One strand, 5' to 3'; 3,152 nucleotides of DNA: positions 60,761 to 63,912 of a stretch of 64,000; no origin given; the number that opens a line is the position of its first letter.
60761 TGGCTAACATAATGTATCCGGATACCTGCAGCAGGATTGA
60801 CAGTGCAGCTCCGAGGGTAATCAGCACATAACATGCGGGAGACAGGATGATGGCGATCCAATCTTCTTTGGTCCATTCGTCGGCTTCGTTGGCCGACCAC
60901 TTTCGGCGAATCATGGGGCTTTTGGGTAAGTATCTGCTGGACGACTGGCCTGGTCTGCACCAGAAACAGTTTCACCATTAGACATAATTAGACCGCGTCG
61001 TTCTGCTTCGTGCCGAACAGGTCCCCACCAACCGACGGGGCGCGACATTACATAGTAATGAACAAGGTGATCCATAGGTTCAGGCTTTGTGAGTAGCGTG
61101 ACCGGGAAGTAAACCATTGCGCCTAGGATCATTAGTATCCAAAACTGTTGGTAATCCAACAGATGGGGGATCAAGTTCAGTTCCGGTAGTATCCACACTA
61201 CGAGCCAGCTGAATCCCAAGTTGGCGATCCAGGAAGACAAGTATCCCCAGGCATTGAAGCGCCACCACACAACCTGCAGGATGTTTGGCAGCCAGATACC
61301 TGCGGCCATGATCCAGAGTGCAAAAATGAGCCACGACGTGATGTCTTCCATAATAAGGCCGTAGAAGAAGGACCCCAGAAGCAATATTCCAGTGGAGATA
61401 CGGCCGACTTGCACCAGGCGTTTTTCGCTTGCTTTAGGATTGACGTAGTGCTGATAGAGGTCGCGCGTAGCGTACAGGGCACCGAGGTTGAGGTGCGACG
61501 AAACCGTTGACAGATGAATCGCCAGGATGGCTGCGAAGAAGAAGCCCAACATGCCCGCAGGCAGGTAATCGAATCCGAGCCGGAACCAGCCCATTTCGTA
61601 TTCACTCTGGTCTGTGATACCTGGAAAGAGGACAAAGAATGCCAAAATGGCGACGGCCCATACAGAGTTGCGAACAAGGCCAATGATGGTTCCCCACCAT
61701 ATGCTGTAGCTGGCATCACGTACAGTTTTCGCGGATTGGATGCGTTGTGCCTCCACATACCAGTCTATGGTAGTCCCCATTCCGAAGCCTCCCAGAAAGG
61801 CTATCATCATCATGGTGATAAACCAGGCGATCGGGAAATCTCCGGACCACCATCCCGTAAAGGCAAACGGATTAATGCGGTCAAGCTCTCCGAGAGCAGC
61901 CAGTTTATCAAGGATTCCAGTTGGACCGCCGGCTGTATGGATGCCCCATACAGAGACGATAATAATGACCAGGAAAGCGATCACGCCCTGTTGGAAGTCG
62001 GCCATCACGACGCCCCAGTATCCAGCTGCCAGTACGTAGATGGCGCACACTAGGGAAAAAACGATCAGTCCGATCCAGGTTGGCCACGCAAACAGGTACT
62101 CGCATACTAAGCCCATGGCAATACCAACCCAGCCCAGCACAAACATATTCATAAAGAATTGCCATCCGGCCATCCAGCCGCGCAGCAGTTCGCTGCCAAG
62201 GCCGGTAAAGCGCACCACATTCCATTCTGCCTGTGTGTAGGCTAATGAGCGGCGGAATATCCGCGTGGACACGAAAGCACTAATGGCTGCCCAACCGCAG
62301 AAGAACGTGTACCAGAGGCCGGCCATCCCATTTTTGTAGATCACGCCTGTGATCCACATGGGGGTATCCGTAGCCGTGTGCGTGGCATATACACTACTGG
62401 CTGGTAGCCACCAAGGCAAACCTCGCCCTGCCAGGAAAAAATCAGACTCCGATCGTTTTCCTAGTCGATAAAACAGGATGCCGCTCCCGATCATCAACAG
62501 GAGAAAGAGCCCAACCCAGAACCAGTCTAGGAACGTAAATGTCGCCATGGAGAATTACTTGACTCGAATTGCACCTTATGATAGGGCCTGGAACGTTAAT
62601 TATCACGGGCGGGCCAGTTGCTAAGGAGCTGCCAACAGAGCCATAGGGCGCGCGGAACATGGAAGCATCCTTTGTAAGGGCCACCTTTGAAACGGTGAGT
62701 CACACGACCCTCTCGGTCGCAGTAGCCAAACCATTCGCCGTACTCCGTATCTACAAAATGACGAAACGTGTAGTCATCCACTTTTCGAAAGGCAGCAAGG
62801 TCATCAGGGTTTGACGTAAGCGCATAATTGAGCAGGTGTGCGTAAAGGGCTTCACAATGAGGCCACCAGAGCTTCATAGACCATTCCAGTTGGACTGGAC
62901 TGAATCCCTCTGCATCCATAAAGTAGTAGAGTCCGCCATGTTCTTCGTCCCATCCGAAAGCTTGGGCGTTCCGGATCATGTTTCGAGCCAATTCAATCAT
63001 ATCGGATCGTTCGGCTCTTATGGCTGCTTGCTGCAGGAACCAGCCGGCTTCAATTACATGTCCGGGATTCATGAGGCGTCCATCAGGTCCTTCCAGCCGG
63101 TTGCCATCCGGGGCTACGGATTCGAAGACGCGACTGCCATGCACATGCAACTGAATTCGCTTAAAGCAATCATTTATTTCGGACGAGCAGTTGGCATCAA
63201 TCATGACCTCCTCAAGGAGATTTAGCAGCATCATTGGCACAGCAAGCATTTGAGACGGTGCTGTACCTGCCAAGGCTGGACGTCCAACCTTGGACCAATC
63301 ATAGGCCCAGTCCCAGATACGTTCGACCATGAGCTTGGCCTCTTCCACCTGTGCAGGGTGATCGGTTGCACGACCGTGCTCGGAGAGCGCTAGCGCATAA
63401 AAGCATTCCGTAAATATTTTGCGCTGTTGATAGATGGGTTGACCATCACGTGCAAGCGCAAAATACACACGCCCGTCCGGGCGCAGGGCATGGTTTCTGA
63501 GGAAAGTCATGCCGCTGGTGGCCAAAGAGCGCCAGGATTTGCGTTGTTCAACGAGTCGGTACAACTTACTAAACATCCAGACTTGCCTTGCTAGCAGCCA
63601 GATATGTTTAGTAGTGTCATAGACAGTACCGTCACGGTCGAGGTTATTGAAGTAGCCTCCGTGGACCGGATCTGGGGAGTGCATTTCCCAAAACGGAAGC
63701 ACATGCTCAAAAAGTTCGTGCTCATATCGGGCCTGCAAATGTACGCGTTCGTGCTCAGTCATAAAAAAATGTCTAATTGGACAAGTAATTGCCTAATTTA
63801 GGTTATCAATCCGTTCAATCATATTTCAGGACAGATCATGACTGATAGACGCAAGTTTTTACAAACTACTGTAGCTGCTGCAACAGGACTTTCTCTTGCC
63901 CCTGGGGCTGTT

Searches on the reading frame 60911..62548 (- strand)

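Call 8: search_protein_families(library=pfam, proteins=[window:60911-62548:-], max_evalue=0.001)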
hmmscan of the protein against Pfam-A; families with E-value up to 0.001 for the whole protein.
window:60911-62548:- (545 aa): 1 family
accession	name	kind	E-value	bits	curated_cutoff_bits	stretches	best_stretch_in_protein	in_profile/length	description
PF00474.23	SSF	-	9.2e-22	77.9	22.8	1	37-441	1-404/406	Sodium:solute symporter family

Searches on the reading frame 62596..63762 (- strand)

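Call 8: search_protein_families(library=pfam, proteins=[window:62596-63762:-], max_evalue=0.001)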
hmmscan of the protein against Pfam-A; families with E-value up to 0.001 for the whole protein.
window:62596-63762:- (388 aa): 1 family
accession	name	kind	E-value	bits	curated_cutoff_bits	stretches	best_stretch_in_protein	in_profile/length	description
PF07221.17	GlcNAc_2-epim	-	1.1e-49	170.1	23.4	1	36-362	1-338/347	N-acylglucosamine 2-epimerase (GlcNAc 2-epimerase)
